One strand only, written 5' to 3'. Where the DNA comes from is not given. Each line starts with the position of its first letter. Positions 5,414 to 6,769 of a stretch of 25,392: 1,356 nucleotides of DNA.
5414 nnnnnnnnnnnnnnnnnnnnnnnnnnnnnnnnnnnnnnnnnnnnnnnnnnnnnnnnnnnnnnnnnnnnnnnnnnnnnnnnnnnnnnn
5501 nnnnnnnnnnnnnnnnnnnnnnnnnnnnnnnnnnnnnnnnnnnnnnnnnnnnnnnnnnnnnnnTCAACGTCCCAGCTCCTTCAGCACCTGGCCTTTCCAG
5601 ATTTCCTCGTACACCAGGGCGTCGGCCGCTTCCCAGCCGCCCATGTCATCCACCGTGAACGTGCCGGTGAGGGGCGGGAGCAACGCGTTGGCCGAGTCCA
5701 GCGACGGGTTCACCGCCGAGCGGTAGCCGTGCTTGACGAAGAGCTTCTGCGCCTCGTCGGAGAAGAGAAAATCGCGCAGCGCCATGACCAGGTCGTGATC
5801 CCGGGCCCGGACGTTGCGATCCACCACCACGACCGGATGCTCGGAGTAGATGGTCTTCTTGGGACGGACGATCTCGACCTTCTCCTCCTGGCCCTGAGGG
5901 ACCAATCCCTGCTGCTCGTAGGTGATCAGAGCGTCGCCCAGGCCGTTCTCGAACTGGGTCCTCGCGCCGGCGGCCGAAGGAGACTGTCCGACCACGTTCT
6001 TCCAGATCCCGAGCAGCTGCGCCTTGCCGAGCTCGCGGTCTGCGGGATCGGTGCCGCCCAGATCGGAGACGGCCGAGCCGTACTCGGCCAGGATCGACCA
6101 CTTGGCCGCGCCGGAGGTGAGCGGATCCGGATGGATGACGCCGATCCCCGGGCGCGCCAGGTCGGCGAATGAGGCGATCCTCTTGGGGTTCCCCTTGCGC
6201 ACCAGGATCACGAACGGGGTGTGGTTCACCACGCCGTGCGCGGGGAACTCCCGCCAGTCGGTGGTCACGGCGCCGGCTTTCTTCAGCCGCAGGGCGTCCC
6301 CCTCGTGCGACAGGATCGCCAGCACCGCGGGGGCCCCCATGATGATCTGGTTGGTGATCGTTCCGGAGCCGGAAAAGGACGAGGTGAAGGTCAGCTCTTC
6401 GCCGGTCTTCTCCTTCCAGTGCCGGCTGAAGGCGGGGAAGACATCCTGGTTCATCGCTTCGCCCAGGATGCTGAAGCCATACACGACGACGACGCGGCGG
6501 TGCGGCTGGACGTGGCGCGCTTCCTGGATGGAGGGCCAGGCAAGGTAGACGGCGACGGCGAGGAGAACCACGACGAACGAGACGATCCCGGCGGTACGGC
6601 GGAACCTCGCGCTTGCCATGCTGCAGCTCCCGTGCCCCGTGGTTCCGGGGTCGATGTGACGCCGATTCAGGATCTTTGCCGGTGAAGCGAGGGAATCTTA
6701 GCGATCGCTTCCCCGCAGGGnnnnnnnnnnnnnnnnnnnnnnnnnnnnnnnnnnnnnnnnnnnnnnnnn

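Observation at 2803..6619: Sulfate-type ABC importer with a single permease and an ATPase fused to TOBE plus tandem universal-stress-protein domains.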

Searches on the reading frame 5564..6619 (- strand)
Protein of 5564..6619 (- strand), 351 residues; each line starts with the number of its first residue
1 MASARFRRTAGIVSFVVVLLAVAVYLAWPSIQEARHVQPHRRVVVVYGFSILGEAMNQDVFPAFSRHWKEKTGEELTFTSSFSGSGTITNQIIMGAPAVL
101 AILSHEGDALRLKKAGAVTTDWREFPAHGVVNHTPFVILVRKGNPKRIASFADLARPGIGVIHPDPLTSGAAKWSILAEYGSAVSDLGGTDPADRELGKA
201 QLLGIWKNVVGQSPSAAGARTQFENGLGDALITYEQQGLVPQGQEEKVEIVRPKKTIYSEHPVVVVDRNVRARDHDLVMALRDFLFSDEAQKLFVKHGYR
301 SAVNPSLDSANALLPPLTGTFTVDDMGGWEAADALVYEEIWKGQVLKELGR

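Call 3: search_protein_families(library=pfam, proteins=[window:5564-6619:-], max_evalue=0.01)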
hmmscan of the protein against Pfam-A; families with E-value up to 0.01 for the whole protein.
window:5564-6619:- (351 aa): 2 families
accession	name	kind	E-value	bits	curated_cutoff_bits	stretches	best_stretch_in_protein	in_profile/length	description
PF13531.11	SBP_bac_11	-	3.1e-30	106.1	25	1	60-300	12-227/227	Bacterial extracellular solute-binding protein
PF01547.30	SBP_bac_1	-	0.009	16.5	26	0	58-292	12-307/307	Bacterial extracellular solute-binding protein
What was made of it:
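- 5564..6619 (-): Periplasmic substrate-binding protein, Sbp/CysP family (351 aa), with an N-terminal hydrophobic anchor or signal. Pfam SBP_bac_11 3.1e-30 (call 3).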

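Call 4: search_protein_families(library=ncbifam, proteins=[window:5564-6619:-], max_evalue=0.01)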
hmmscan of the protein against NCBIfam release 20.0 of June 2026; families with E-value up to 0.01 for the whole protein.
window:5564-6619:- (351 aa): 5 families
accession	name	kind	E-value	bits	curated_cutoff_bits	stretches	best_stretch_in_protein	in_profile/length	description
TIGR00971.1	3a0106s03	subfamily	1e-43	149.8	155.5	1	59-332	27-301/315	sulfate ABC transporter substrate-binding protein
NF008022.0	PRK10752.1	subfamily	7.1e-40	137.4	288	1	60-334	39-314/329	sulfate ABC transporter substrate-binding protein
NF008106.0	PRK10852.1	subfamily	9.8e-33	113.5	308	1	60-331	43-317/338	thiosulfate ABC transporter substrate-binding protein CysP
TIGR01256.1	modA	equivalog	3e-07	30.6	62.5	1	65-122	12-67/217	molybdate ABC transporter substrate-binding protein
NF007958.0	PRK10677.1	equivalog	0.0048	15.9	253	0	71-102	48-79/256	molybdate ABC transporter substrate-binding protein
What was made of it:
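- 5564..6619 (-): NCBIfam sulfate SBP TIGR00971 scores 149.8 bits, just under the cutoff of 155.5; ModA scores only 30.6 (call 4).
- The SBP scores 149.8 bits on the sulfate SBP model against 30.6 on ModA (call 4).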

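Call 16: search_solved_structures(query=window:5564-6619:-, max_evalue=0.001, show_alignments=3)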
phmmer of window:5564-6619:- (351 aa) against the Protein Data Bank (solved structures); distinct sequences matched with E-value up to 0.001: 4.
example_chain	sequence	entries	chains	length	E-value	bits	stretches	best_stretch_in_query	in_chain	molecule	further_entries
1sbp_A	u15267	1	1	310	3.3e-38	135.2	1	61-332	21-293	SULFATE-BINDING PROTEIN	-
5um2_A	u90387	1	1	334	2e-36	129.3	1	58-333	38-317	ABC transporter sulfate binding protein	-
6ddn_A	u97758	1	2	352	2.5e-35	125.7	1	59-339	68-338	Probable sulfate-binding lipoprotein SubI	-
4jb7_A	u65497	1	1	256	1.1e-05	28.3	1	122-175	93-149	Accessory colonization factor AcfC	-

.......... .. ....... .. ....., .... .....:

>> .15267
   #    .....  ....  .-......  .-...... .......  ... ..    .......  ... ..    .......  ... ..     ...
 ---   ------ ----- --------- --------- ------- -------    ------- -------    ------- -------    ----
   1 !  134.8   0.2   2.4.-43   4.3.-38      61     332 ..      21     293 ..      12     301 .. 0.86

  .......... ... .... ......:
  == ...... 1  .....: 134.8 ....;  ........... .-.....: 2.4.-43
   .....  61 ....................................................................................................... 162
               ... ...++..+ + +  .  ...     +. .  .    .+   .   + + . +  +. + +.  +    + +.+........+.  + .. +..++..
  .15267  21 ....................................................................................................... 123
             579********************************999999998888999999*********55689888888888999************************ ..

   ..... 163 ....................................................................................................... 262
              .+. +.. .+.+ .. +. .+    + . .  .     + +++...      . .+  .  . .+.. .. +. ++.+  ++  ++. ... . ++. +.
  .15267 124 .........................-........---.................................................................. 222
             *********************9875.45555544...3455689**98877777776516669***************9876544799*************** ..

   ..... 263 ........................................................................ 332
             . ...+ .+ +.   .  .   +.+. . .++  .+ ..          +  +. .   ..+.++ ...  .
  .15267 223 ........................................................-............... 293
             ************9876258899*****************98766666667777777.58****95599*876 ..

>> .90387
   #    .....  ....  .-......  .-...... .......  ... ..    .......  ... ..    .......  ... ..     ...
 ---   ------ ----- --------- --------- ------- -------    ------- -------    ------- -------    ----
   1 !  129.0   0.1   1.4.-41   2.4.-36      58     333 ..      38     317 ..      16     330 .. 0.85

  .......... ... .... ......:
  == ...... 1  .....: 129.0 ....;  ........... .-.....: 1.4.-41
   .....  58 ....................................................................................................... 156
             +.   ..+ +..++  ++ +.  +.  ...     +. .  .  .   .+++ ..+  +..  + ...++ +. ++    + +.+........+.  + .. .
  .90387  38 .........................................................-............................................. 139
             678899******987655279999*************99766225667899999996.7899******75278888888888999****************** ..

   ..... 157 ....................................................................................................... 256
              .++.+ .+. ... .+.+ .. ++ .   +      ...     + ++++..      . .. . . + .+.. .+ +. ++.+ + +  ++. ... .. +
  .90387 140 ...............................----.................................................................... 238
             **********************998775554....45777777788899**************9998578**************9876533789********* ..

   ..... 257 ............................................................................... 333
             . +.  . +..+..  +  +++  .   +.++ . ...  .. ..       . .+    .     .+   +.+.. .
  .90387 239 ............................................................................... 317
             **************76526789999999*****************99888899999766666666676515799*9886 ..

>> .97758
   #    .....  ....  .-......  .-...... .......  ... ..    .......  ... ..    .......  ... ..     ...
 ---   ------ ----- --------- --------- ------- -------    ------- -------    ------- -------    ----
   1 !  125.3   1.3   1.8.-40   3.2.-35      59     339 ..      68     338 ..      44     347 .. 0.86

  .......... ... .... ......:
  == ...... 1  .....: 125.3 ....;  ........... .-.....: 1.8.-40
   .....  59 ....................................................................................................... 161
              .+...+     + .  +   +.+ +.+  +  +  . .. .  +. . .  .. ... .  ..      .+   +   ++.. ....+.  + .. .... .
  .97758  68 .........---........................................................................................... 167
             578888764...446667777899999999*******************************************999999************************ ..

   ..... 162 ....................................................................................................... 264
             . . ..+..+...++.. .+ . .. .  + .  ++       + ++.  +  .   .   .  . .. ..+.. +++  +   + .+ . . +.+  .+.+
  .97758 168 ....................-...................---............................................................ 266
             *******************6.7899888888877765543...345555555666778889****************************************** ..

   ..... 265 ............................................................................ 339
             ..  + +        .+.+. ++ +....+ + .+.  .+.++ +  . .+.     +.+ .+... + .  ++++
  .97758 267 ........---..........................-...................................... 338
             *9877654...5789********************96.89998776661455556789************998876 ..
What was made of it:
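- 5564..6619 (-): Matches 1SBP at E 3.3e-38 and SubI 6DDN at 2.5e-35 (call 16).
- On Sulfate/thiosulfate ABC importer CysPTWA-Sbp: The equivalents of Ser45, Ser130-Gly131 and Ala173 are conserved, and Trp192 is replaced by Tyr as in SubI (call 16).
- Checked: SBP is SBP_bac_11 and matches Salmonella Sbp 1SBP at E 3e-38 (calls 3, 16).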
